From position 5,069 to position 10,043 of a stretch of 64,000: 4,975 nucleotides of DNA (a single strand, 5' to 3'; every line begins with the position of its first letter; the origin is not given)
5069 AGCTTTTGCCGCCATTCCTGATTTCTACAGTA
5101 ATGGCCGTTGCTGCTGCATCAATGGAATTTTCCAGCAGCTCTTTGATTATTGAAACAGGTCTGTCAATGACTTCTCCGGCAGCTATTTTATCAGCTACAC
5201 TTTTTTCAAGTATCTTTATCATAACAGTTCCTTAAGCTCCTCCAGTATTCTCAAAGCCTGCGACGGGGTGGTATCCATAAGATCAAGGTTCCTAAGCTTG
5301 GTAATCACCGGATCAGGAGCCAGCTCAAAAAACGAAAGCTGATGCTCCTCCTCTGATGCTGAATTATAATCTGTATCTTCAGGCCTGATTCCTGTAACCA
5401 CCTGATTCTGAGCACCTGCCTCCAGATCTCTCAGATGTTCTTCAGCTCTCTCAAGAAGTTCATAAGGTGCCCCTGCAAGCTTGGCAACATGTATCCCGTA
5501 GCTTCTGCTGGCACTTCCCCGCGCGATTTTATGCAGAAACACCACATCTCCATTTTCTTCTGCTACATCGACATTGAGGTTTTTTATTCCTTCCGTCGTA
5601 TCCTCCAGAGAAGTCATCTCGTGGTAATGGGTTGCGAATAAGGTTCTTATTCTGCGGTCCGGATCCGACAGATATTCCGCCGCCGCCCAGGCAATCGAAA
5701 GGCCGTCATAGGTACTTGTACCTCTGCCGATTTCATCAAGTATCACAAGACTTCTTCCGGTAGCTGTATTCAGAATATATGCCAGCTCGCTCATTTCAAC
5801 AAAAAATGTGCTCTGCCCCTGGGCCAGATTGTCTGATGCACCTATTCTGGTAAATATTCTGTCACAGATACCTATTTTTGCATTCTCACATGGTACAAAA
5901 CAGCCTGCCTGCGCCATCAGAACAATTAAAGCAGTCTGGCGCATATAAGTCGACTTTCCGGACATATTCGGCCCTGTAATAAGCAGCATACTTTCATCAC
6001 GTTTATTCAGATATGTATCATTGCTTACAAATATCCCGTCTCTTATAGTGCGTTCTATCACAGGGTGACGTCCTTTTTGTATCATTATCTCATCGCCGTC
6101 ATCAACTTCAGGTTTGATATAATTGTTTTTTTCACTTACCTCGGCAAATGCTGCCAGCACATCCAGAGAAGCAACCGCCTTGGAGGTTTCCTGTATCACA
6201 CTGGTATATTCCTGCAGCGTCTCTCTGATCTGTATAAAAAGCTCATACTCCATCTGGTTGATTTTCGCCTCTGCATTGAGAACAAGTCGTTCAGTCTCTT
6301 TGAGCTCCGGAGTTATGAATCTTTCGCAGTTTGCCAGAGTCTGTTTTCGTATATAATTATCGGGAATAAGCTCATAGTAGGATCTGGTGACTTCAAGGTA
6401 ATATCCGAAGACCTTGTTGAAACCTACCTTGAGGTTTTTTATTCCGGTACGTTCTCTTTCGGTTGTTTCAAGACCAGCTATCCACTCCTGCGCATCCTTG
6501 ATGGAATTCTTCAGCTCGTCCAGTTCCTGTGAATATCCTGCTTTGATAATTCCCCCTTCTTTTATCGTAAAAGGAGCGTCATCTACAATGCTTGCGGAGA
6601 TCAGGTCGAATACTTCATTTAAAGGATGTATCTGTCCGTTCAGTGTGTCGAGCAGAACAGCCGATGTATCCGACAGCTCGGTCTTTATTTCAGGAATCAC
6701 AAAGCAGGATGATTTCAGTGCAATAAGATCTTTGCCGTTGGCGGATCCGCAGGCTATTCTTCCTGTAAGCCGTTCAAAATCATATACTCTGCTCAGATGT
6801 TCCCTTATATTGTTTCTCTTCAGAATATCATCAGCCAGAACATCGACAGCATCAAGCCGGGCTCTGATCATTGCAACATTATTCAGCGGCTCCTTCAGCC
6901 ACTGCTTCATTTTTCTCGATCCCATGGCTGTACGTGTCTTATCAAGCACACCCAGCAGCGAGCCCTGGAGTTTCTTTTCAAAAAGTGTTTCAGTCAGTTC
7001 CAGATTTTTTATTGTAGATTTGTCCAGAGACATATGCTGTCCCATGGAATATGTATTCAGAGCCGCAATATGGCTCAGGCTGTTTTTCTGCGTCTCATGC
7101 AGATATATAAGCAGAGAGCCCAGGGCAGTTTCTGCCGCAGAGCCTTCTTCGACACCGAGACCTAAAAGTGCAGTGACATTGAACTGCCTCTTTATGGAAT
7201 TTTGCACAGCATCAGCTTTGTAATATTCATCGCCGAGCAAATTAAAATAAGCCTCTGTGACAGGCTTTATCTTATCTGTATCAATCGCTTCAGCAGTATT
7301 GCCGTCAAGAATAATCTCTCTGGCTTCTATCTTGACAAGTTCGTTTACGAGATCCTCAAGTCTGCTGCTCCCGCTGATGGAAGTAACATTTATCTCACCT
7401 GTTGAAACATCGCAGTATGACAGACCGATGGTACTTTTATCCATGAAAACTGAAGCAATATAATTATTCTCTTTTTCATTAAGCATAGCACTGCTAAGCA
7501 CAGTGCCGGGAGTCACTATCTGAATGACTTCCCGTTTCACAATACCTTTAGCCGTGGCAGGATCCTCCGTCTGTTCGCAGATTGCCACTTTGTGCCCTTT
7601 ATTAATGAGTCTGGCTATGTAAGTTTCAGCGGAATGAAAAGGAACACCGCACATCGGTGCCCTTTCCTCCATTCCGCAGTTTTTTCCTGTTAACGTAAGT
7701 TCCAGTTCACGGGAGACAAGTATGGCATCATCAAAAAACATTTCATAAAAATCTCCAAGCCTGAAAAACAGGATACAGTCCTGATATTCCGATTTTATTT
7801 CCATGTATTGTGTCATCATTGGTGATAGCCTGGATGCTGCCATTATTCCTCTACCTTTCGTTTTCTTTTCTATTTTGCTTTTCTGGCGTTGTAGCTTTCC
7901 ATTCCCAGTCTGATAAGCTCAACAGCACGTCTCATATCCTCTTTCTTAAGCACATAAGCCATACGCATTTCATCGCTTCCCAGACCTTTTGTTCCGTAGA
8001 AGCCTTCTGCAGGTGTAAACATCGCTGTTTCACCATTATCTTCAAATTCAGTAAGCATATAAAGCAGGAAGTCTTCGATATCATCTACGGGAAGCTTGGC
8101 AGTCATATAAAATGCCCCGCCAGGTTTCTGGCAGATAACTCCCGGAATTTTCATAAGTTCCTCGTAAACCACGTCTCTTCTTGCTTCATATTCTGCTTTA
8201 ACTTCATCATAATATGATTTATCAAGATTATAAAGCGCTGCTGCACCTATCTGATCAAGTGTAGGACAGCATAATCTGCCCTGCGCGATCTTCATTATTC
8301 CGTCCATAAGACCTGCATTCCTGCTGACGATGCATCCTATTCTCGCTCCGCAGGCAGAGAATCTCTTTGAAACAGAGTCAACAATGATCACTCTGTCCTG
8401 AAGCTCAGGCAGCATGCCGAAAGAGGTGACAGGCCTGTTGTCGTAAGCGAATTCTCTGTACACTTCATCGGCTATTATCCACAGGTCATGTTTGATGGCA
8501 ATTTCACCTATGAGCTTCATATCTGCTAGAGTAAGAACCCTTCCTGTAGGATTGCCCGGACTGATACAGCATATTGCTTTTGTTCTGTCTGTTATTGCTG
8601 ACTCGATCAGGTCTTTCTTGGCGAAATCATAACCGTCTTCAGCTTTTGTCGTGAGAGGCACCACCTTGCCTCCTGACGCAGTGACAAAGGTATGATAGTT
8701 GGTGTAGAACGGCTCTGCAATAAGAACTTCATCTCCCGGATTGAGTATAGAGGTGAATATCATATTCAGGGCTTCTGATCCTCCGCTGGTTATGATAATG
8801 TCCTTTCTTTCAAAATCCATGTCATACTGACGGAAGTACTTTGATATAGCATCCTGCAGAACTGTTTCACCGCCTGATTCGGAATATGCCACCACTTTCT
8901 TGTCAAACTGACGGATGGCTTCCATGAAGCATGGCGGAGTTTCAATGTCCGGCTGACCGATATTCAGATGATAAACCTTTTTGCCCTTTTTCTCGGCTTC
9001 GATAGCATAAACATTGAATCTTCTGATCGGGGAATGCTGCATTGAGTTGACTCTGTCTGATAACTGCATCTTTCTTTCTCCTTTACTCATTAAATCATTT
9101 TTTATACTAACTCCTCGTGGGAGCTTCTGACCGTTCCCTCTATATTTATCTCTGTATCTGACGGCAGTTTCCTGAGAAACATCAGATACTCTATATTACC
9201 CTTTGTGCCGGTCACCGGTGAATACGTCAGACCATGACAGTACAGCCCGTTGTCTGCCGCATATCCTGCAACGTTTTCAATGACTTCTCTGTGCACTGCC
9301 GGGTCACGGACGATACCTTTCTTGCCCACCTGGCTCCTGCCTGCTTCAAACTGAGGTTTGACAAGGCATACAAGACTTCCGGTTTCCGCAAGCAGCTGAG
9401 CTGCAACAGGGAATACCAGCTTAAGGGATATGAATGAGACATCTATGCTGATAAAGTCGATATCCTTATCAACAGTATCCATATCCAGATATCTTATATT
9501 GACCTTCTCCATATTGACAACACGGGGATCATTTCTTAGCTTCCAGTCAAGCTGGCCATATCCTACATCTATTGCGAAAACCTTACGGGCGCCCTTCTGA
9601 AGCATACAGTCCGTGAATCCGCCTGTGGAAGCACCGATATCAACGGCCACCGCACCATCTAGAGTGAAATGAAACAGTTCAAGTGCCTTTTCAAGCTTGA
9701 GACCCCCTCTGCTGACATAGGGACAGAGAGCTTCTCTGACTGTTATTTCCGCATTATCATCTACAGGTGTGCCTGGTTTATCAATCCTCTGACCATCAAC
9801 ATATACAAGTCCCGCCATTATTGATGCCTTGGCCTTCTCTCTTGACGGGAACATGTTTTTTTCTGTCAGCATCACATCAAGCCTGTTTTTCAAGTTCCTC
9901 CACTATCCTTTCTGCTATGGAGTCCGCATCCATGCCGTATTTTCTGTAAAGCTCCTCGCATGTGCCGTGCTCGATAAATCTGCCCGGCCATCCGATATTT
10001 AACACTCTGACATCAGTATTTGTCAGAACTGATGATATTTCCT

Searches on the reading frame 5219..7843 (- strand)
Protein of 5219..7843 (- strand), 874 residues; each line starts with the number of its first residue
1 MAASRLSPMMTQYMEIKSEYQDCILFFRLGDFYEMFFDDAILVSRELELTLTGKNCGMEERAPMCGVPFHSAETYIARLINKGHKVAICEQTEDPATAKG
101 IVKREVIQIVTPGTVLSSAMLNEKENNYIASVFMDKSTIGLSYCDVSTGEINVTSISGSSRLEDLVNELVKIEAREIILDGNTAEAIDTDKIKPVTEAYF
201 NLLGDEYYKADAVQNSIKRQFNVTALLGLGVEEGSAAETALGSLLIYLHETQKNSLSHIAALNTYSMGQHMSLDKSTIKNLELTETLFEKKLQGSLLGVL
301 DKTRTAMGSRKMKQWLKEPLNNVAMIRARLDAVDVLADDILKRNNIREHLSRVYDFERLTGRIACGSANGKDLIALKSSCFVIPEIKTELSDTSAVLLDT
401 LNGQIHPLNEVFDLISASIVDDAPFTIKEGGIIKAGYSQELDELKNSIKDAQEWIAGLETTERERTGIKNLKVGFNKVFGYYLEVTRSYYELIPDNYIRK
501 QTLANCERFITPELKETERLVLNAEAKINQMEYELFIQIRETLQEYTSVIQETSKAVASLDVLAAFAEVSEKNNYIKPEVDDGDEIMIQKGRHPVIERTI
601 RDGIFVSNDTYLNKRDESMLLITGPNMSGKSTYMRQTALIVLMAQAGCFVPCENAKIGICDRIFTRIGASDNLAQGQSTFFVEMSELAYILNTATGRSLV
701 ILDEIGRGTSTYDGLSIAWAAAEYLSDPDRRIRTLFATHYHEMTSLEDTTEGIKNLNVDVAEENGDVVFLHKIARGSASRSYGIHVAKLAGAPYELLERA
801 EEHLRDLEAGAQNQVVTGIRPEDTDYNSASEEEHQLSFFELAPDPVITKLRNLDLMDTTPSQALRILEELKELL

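Call 62: search_protein_families(library=pfam, proteins=[window:5219-7843:-], max_evalue=0.000001)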
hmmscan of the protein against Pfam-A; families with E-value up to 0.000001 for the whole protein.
window:5219-7843:- (874 aa): 5 families
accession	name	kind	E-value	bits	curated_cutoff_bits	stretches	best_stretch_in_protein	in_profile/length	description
PF00488.27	MutS_V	-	1.1e-83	280.3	30.2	1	621-808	2-188/188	MutS domain V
PF05192.23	MutS_III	-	1.6e-51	175.9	34.1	1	276-567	1-194/194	MutS domain III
PF01624.25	MutS_I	-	6.1e-47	159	20.6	1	8-118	2-112/113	MutS domain I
PF05190.23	MutS_IV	-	1e-31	109.5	22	1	436-526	1-91/92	MutS family domain IV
PF05188.22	MutS_II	-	3e-22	79.9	25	1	127-259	1-132/133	MutS domain II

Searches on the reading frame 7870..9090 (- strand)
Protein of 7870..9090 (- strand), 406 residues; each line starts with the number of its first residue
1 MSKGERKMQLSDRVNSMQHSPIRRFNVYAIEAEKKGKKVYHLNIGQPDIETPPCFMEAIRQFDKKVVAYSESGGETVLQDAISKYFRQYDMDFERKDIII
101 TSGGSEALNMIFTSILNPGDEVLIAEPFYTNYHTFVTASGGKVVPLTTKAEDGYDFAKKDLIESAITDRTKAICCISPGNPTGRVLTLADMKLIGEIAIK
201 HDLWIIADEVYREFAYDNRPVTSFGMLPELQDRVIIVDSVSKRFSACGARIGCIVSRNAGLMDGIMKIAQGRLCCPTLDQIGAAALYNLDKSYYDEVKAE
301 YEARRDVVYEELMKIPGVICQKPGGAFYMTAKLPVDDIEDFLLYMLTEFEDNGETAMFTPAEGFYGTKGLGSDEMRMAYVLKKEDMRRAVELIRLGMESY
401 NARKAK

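Call 62: search_protein_families(library=pfam, proteins=[window:7870-9090:-], max_evalue=0.000001)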
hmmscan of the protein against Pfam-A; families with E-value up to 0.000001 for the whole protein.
window:7870-9090:- (406 aa): 3 families
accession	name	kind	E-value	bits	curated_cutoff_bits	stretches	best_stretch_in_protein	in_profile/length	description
PF00155.27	Aminotran_1_2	-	7.9e-48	163.9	19.7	1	38-348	2-325/361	Aminotransferase class I and II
PF01053.26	Cys_Met_Meta_PP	-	4.5e-09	35.8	27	1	98-211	70-176/381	Cys/Met metabolism PLP-dependent enzyme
PF01041.23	DegT_DnrJ_EryC1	-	2.7e-07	30.6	19.8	1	95-208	39-145/360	DegT/DnrJ/EryC1/StrS aminotransferase family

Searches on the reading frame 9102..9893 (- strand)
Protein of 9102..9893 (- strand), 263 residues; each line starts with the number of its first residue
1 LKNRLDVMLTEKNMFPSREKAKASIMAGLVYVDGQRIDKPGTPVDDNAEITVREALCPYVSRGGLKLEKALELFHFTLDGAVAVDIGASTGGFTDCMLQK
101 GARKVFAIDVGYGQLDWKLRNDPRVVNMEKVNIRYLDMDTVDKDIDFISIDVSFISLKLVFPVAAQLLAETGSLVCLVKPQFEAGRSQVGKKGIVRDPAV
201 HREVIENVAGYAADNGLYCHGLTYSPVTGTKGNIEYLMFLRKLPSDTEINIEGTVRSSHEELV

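Call 62: search_protein_families(library=pfam, proteins=[window:9102-9893:-], max_evalue=0.000001)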
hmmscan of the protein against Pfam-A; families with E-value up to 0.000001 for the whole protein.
window:9102-9893:- (263 aa): 2 families
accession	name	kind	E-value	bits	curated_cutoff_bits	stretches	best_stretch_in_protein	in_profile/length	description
PF01728.25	FtsJ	-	1.1e-43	149.7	24.1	1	59-241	1-180/181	FtsJ-like methyltransferase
PF01479.30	S4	-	2.3e-11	43.7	22.8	1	4-50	2-48/48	S4 domain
